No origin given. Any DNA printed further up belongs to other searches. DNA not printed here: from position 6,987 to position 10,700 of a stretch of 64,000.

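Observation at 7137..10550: Nuclear-encoded bacterial-type MutS1 with a presequence-like extension: organellar mismatch repair without a GIY-YIG domain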

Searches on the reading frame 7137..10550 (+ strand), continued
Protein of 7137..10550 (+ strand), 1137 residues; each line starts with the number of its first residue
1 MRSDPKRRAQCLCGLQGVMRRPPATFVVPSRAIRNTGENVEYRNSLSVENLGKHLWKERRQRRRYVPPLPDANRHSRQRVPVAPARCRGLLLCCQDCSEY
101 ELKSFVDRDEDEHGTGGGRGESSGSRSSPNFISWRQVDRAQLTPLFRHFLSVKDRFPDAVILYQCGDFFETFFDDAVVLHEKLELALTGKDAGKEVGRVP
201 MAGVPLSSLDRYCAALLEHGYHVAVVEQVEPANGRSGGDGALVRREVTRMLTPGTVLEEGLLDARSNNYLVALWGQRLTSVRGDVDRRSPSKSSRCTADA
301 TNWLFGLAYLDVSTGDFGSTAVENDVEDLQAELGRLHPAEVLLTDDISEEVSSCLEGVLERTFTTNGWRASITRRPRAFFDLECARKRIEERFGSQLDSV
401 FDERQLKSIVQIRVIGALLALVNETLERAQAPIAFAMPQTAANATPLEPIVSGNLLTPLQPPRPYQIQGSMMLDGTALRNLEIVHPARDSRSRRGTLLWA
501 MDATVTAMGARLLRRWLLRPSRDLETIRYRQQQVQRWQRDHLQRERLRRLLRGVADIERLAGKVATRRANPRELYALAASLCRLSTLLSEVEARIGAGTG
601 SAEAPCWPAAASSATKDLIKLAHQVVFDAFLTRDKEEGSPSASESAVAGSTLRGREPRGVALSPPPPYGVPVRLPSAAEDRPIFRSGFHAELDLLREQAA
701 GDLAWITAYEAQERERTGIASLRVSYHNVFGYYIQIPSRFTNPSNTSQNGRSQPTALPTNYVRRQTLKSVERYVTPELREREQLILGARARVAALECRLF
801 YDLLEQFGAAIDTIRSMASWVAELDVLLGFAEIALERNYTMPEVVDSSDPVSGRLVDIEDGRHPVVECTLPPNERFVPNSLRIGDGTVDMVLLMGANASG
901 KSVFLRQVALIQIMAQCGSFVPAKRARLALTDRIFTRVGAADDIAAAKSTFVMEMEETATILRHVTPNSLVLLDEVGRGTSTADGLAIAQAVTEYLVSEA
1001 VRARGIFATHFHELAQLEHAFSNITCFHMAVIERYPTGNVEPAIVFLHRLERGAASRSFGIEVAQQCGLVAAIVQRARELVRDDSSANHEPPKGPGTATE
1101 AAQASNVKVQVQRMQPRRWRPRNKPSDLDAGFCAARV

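Call 8: list_cluster_members(proteins=[window:7137-10547:+, P0002, P0003, P0004, P0005, P0006, P0007])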
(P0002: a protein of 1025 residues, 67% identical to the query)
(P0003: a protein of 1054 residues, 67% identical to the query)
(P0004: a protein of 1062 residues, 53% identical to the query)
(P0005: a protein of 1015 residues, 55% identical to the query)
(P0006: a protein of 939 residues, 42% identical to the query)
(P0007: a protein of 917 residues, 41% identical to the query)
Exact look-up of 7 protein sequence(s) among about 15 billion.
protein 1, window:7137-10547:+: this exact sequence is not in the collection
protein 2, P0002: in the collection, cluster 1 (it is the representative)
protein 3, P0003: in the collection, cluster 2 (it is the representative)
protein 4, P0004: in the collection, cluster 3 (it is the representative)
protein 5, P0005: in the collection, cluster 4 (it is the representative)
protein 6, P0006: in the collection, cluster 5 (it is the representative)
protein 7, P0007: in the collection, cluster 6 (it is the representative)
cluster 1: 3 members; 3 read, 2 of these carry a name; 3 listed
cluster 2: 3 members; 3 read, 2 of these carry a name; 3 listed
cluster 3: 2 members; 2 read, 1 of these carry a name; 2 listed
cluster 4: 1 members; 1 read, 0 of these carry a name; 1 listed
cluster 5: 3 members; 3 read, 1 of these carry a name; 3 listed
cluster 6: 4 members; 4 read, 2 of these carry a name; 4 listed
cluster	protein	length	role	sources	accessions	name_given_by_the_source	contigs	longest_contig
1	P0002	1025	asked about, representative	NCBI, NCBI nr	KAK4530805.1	hypothetical protein CCYA_CCYA05G1662 [Cyanidiococcus yangmingshanensis]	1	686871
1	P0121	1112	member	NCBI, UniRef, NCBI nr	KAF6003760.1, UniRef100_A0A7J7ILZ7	hypothetical protein F1559_000871 [Cyanidiococcus yangmingshanensis] | DNA mismatch repair protein n=1 Tax=Cyanidiococcus yangmingshanensis TaxID=2690220 ...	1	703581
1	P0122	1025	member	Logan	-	-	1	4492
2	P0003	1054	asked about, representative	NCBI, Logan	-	-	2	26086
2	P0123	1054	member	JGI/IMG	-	DNA mismatch repair protein MutS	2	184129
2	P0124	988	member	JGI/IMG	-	DNA mismatch repair protein MutS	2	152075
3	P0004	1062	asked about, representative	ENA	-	-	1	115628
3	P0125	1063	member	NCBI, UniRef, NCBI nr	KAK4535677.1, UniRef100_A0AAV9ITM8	hypothetical protein CDCA_CDCA05G1702 [Cyanidium caldarium] | DNA mismatch repair proteins mutS family domain-containing protein n=1 Tax=Cyanidium ...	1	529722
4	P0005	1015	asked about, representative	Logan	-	-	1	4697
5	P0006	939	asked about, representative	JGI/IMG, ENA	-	DNA mismatch repair protein MutS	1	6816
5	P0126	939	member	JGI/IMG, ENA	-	-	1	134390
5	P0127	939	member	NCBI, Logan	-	-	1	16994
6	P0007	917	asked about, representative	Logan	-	-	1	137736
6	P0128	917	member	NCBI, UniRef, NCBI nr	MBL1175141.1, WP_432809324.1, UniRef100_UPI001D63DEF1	DNA mismatch repair protein MutS [Pantanalinema sp. GBBB05] | DNA mismatch repair protein MutS n=1 Tax=Pantanalinema sp. GBBB05 TaxID=2604139 ...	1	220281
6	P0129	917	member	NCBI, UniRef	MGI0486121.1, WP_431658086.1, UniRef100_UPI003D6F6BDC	DNA mismatch repair protein MutS [Pantanalinema rosaneae CENA516] | DNA mismatch repair protein MutS n=1 Tax=Pantanalinema rosaneae TaxID=1620701 ...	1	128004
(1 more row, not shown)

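Call 16: list_cluster_members(proteins=[window:7191-10547:+, P0001])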
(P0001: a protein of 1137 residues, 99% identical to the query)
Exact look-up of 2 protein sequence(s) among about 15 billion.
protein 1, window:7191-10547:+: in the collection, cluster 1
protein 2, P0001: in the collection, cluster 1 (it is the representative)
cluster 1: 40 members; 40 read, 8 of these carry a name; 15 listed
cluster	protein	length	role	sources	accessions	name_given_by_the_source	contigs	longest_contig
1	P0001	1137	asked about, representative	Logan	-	-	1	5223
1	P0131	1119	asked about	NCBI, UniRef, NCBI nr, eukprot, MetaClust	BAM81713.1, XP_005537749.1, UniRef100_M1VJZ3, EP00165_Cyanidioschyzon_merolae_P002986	DNA mismatch repair protein MutS, chloroplast precursor [Cyanidioschyzon merolae strain ... | DNA mismatch repair protein n=1 Tax=Cyanidioschyzon merolae (strain NIES-3377 / 10D) ... | XP_005537749.1 DNA mismatch repair protein MutS, chloroplast precursor [Cyanidioschyzon ...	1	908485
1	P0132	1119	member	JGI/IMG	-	DNA mismatch repair protein MutS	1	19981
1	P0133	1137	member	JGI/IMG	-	DNA mismatch repair protein MutS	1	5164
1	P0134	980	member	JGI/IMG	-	DNA mismatch repair protein MutS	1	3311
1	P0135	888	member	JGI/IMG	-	DNA mismatch repair protein MutS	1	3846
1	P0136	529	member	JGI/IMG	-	DNA mismatch repair protein MutS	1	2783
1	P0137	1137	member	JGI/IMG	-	DNA mismatch repair protein MutS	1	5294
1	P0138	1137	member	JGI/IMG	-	DNA mismatch repair protein MutS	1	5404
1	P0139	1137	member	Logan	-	-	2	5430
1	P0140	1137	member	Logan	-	-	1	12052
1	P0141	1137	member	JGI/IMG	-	-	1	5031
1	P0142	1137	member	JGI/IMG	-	-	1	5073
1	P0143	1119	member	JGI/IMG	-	-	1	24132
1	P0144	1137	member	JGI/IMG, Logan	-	-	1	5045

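Call 17: find_encoding_contigs(protein=P0001, flank=3000, max_places=4)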
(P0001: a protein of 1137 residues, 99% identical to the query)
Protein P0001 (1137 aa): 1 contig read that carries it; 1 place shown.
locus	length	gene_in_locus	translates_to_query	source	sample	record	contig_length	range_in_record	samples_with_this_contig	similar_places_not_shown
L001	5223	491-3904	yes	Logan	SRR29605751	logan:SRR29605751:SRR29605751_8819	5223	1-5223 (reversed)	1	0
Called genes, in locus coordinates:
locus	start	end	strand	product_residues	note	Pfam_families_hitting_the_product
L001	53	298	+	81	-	-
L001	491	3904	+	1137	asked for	PF01624:MutS_I, PF05188:MutS_II, PF05192:MutS_III, PF05190:MutS_IV, PF00488:MutS_V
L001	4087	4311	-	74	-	-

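Call 21: find_related_loci(query=A1, collection=genome_contigs, flank=1500)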
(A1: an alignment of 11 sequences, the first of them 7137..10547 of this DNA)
Query A1 (1137 aa) in genome_contigs; peptide patterns used: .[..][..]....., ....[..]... (x = any residue, [..] = any of these).
600 stretches matched a pattern (row limit reached: there are more); 599 encode a relative of the query (tblastn E <= 1e-3); the best 80 are kept; 80 distinct loci.
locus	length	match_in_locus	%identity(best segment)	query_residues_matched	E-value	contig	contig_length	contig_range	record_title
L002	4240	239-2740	38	124-1081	0e+0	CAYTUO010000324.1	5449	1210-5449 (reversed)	MAG TPA_asm: uncultured Pleurocapsa sp. isolate binchicken_co274_59 genome assembly, contig: NODE_35268_length_5449_cov_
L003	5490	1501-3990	38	130-1081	0e+0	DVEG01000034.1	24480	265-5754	MAG TPA_asm: Oscillatoriaceae cyanobacterium M7585_C2015_266 k141_184713_length_24480_cov_75.8644, whole genome shotgun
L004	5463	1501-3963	38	134-1082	6e-175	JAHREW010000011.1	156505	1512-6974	MAG: Microcoleus sp. CAWBG506 NZ_CAWBG506_scaffold_11, whole genome shotgun sequence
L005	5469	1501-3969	38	138-1081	4e-167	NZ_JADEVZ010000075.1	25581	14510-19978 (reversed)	Dolichospermum sp. LEGE 00240 NODE_74_length_25581_cov_20.894, whole genome shotgun sequence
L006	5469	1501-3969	37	138-1081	2e-162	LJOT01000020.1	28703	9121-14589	MAG: Anabaena sp. CRKS33 110, whole genome shotgun sequence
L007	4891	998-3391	40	143-1081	4e-160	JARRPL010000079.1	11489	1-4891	MAG: Gemmatimonadota bacterium isolate Spart_175_MAG scaffold_2818, whole genome shotgun sequence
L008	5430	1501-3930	36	140-1090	3e-159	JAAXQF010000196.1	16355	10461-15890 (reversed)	MAG: Desulfuromonadales bacterium isolate MAG-BB-04-B scaffold_1063, whole genome shotgun sequence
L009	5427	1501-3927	34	136-1082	4e-159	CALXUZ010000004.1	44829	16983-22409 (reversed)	MAG: uncultured Clostridia bacterium isolate BRZ_DN__bin3 genome assembly, contig: BRZ_DN__NODE_1158_length_44829_cov_7.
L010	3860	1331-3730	37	140-1083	2e-164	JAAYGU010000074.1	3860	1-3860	MAG: Bacillota bacterium isolate AS09scLD_265 188038_AS09, whole genome shotgun sequence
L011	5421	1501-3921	34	140-1088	3e-157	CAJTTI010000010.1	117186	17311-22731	MAG TPA_asm: uncultured Lachnospiraceae bacterium isolate MGBC113602 genome assembly, contig: MGBC113602.10, whole genom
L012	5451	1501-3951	34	135-1095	6e-156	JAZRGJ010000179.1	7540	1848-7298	MAG: Eubacteriales bacterium isolate T1900045490_YK20190184.MAGScoT_cleanbin_000034 SGB_7380_k141_1401542, whole genome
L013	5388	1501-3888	36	138-1081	6e-155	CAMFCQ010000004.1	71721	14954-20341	MAG: uncultured Clostridia bacterium isolate SRR15057928_bin.15_metaWRAP_v1.3_MAG genome assembly, contig: ERZ10407477.1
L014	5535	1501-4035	37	143-1098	8e-154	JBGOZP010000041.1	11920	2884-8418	MAG: Terriglobia bacterium isolate OBJ_0618_130150_15 k141_6336500_length_11920_cov_14.0649, whole genome shotgun sequen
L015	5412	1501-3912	33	142-1089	8e-154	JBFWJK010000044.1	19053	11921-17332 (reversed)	MAG: Desulfobacteraceae bacterium isolate CA_2019_NHSR_17 NODE_6382_length_19053_cov_4.561925_NHSR, whole genome shotgun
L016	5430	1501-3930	34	130-1094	9e-154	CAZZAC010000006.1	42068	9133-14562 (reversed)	MAG TPA_asm: uncultured Dehalococcoidales bacterium isolate binchicken_co196_122 genome assembly, contig: NODE_962_lengt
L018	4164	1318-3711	34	142-1081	6e-159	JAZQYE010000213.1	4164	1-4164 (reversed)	MAG: Eubacteriales bacterium isolate T1900045161_TC20190155.MAGScoT_cleanbin_000021 SGB_5061_k141_1097944, whole genome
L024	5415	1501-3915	33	138-1081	2e-152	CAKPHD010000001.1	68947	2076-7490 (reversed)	MAG: uncultured Clostridia bacterium isolate REFINED_METABAT215_TOP10_CONTIGS_1500_ASSEMBLY_K77_MERGED__Hadza_MoBio_hadz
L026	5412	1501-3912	32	140-1081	2e-151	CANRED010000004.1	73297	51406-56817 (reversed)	MAG: uncultured Clostridia bacterium isolate Lapin-025__bin25 genome assembly, contig: Lapin-025__NODE_198_length_73297_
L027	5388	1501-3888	36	137-1081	4e-151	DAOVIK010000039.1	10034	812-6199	MAG TPA_asm: Anaerolineae bacterium isolate CSMAG_1365 CSMAG_1365_k141_4893470_length_10034_cov_9.3678, whole genome sho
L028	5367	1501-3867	36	141-1081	4e-151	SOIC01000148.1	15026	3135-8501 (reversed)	MAG: Dehalococcoidia bacterium isolate E29_bin15 NODE_950_length_15026_cov_15.395899, whole genome shotgun sequence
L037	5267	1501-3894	35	141-1081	3e-152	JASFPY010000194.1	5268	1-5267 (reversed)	MAG: Desulfobacteraceae bacterium isolate D0819S02metaG_sub_Bin_163 D0819S02metaG_FD_scaffold_3060_c1, whole genome shot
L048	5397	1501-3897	36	132-1081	1e-148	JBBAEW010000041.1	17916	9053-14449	MAG: Saccharofermentanales bacterium isolate SO_2017_LW2_24 scaffold_6930_c1_LW138R_2017, whole genome shotgun sequence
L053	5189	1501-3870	36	143-1081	9e-149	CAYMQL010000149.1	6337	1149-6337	MAG TPA_asm: uncultured Planctomycetaceae bacterium isolate binchicken_co27_67 genome assembly, contig: NODE_21558_lengt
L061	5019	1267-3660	34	141-1081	1e-148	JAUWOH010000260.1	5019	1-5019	MAG: Desulfobacteraceae bacterium isolate CSMAG_2445 CSMAG_2445_k141_506891_length_5019_cov_12.3583, whole genome shotgu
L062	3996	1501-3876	35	143-1081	9e-146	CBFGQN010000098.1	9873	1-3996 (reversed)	MAG TPA_asm: uncultured Ignavibacteria bacterium isolate SRR15517647_binner12_Refined_3 genome assembly, contig: ERZ2732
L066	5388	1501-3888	33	143-1081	5e-145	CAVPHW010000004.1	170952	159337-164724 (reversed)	MAG: uncultured Ignavibacteriales bacterium isolate MFD09964.bin.1.290 genome assembly, contig: contig_15523, whole geno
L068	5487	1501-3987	33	118-1081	8e-145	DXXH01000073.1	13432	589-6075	MAG TPA_asm: Clostridiales bacterium isolate HRGM_Genome_3706 HRGM_Genome_3706_73, whole genome shotgun sequence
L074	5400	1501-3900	34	140-1081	9e-144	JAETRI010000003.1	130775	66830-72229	MAG: Lachnospiraceae bacterium isolate S29_Bin8 scaffold_157, whole genome shotgun sequence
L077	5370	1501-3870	34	143-1081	2e-143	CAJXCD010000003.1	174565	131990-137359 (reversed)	MAG TPA_asm: uncultured Chloroflexi bacterium isolate ERR599156_bin.195_MetaBAT_v2.12.1_MAG genome assembly, contig: NOD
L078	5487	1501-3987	35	143-1081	2e-143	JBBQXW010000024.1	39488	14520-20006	MAG: Chloroflexia bacterium isolate Co_metawrap_2135 Cmw_2135_k141_9703652_length_39488_cov_15.9985, whole genome shotgu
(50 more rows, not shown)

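Call 38: search_protein_representatives(protein=window:7191-10547:+)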
Query: 1119 residues. Proteins with E-value up to 0.001 (for the whole library): 45818; up to 1e-10: 23977; up to 1e-30: 6969. The best 150 are listed.
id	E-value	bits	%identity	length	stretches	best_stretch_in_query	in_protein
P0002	0.0e+00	1464.7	68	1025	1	97-1118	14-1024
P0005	5.6e-238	809.1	54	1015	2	643-1069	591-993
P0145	2.0e-155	535.7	44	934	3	662-1064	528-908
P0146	1.4e-153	529.7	46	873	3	661-1069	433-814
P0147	2.1e-150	519.1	45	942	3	657-1065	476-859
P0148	3.3e-150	518.5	45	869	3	661-1075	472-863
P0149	1.0e-148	513.6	44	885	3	657-1064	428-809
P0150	1.6e-148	512.9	44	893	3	657-1104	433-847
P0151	2.2e-148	512.5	45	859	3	664-1066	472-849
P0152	6.1e-148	511.0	47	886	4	661-1066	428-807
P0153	6.5e-148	510.9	48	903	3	657-1066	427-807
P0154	3.3e-146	505.2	43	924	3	440-1067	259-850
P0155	7.4e-146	504.1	44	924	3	659-1065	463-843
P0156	1.2e-145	503.4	45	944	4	661-1065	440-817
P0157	2.1e-145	502.6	45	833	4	659-1070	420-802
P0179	1.1e-141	490.3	47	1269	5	881-1072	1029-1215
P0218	6.1e-138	477.9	41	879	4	659-1081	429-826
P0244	4.9e-136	471.6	42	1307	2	664-1071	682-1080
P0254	2.2e-135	469.4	44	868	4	656-1081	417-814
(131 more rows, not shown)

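Call 56: list_cluster_members(proteins=[P0145, P0146, P0147, P0148, P0149, P0150, P0151, P0152, P0153, P0179])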
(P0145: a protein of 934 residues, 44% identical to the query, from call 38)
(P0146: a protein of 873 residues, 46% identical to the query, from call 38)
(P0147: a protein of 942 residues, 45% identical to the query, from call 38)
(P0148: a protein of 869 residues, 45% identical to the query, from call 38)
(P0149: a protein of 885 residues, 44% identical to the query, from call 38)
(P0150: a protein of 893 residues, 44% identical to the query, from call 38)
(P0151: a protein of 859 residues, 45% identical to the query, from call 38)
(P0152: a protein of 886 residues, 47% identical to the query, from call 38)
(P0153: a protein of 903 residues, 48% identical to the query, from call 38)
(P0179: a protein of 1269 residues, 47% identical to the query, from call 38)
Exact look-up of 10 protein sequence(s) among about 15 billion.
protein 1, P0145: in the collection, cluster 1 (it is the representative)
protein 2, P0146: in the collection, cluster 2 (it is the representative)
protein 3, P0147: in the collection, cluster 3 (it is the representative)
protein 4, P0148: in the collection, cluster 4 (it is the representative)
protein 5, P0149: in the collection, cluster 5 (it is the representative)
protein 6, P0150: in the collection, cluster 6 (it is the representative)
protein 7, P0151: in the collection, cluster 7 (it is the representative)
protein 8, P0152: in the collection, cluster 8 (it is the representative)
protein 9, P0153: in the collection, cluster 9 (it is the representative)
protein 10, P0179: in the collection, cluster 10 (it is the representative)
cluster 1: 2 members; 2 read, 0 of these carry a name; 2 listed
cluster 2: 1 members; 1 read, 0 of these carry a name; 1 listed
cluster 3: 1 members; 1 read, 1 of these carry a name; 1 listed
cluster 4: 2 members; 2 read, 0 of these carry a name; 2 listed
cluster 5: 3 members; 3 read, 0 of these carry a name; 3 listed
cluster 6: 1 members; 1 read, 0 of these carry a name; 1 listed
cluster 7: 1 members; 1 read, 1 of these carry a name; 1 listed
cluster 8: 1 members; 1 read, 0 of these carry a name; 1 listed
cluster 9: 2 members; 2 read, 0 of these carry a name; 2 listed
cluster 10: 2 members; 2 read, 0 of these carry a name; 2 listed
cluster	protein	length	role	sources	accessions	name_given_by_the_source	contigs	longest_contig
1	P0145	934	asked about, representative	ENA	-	-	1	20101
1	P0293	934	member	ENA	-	-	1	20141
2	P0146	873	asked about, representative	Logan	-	-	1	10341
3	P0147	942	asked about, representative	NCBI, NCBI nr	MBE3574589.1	MAG: DNA mismatch repair protein MutS [Firmicutes bacterium] | DNA mismatch repair protein MutS [Bacillota bacterium]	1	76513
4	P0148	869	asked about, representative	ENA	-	-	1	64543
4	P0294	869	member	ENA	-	-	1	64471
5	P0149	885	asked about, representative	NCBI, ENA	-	-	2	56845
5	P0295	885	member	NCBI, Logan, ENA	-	-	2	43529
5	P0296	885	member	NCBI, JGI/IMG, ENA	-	-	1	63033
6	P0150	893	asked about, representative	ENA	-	-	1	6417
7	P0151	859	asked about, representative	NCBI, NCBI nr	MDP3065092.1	MAG: DNA mismatch repair protein MutS, partial [Chloroflexota bacterium] | DNA mismatch repair protein MutS [Chloroflexota bacterium]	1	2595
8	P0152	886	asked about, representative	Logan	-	-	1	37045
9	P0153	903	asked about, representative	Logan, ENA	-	-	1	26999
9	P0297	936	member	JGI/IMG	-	-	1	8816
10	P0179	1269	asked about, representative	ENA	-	-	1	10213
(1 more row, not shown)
